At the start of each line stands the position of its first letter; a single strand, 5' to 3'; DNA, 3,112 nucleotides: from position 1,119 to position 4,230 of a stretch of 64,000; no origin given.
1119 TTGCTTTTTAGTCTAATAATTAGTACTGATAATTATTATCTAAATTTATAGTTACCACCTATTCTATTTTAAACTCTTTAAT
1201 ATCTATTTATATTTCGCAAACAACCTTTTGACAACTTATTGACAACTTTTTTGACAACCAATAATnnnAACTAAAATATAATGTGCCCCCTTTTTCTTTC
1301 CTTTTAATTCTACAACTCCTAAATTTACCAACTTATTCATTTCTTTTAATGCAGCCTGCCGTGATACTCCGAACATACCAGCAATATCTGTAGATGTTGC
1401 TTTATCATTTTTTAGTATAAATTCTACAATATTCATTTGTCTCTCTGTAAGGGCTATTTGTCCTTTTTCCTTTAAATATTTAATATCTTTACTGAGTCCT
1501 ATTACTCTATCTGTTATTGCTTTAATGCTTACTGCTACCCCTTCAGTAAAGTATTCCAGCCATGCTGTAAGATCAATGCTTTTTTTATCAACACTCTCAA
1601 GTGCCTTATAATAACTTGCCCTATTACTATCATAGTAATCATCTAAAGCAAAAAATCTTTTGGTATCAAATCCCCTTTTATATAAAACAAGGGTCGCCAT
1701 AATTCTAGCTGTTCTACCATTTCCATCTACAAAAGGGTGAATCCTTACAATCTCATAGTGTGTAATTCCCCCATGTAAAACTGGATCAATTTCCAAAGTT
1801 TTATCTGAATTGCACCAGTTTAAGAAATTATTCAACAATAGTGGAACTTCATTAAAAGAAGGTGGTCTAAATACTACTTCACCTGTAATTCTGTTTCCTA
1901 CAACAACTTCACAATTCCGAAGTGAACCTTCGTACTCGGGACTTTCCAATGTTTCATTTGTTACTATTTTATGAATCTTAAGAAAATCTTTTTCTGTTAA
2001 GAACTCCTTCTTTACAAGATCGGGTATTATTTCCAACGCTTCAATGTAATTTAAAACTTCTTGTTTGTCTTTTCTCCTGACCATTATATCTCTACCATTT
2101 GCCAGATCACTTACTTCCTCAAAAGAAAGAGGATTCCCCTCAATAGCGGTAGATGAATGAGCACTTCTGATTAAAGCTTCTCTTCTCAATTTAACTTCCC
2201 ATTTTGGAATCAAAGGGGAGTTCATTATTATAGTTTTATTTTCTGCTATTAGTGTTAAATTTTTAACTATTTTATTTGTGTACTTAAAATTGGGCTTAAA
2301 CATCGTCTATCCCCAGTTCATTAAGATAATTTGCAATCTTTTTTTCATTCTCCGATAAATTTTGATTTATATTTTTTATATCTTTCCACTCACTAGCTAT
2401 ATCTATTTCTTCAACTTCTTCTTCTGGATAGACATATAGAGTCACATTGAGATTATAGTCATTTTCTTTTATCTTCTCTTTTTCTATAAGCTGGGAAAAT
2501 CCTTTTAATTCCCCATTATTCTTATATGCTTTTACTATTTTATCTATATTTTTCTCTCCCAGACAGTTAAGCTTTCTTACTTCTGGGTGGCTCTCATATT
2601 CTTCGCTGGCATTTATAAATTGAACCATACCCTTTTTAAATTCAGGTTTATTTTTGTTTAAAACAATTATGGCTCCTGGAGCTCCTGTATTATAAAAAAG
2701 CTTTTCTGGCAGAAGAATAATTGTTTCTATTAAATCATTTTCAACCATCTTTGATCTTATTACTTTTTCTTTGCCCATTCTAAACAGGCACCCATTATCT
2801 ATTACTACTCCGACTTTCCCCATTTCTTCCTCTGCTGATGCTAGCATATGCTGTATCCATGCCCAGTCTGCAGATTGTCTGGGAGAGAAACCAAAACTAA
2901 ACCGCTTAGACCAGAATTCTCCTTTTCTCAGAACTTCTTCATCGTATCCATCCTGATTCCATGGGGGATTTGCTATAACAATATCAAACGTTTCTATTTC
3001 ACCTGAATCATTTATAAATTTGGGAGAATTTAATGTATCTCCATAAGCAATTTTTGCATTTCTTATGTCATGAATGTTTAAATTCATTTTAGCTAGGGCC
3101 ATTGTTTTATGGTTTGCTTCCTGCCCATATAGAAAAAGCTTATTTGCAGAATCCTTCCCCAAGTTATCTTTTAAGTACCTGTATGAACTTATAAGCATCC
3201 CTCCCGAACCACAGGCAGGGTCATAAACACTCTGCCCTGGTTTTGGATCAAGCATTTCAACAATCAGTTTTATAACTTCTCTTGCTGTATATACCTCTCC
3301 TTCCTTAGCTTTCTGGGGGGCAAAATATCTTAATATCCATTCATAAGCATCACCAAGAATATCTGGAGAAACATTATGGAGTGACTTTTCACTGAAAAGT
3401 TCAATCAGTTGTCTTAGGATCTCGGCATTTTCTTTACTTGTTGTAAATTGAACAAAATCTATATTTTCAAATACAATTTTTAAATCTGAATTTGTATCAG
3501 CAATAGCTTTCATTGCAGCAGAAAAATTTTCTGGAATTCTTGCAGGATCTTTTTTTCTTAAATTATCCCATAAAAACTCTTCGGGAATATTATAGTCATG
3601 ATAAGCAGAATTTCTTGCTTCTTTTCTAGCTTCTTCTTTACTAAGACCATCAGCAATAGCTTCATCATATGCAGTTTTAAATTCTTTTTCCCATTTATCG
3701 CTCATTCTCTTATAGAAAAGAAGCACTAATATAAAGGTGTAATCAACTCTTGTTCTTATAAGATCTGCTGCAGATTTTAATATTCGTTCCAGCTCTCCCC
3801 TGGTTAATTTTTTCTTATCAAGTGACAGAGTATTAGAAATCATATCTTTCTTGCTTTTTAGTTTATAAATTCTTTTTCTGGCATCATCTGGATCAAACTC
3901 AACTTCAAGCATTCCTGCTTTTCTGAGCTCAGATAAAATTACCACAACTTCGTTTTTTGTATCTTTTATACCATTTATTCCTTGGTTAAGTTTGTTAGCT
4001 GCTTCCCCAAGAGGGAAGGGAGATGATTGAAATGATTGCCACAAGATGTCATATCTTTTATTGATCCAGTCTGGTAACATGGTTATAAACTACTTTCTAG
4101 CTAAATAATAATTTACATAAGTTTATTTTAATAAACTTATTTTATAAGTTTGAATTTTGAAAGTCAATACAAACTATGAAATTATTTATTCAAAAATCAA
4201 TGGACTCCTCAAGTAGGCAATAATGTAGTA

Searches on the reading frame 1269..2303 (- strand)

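Call 39: search_protein_families(library=pfam, proteins=[window:1269-2303:-], max_evalue=0.00001)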
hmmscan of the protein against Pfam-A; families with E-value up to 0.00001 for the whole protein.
window:1269-2303:- (345 aa): 2 families
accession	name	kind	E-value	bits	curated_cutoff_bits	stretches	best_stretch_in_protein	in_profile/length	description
PF02661.23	Fic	-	2.1e-18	67.4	24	1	102-207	2-93/93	Fic/DOC family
PF08279.18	HTH_11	-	2.3e-06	27.8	25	0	288-338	1-51/55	HTH domain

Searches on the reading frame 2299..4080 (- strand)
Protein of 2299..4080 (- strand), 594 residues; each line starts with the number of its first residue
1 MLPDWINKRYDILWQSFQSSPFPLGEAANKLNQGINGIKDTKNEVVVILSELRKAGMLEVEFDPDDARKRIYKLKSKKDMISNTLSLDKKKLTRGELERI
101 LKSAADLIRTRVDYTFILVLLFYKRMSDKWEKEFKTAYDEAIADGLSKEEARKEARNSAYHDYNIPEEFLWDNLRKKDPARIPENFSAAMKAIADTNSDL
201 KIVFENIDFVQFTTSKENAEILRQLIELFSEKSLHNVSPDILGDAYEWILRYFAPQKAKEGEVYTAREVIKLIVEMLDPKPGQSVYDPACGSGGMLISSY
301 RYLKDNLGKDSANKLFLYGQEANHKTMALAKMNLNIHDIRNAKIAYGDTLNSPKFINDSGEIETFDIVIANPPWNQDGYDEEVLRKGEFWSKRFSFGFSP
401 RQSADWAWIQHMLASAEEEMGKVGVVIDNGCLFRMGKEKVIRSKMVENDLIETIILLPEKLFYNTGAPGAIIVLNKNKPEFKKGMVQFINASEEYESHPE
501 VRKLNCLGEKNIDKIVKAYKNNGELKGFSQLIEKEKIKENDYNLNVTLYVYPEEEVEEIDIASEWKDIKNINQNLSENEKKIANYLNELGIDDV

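Call 39: search_protein_families(library=pfam, proteins=[window:2299-4080:-], max_evalue=0.00001)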
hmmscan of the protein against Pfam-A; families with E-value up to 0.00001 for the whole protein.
window:2299-4080:- (594 aa): 4 families
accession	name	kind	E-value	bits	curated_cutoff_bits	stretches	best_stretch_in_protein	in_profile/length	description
PF02384.22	N6_Mtase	-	1.2e-110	370.1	20.4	1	238-557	2-310/311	N-6 DNA Methylase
PF12161.14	HsdM_N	-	3.4e-16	60.5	24.5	1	97-229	1-135/135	HsdM N-terminal domain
PF07669.17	Eco57I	-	1.8e-06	28.6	25.3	1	315-461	18-170/171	Eco57I restriction-modification methylase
PF01170.24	UPF0020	-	2.3e-06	27.9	22.3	0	273-375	20-132/197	RMKL-like, methyltransferase domain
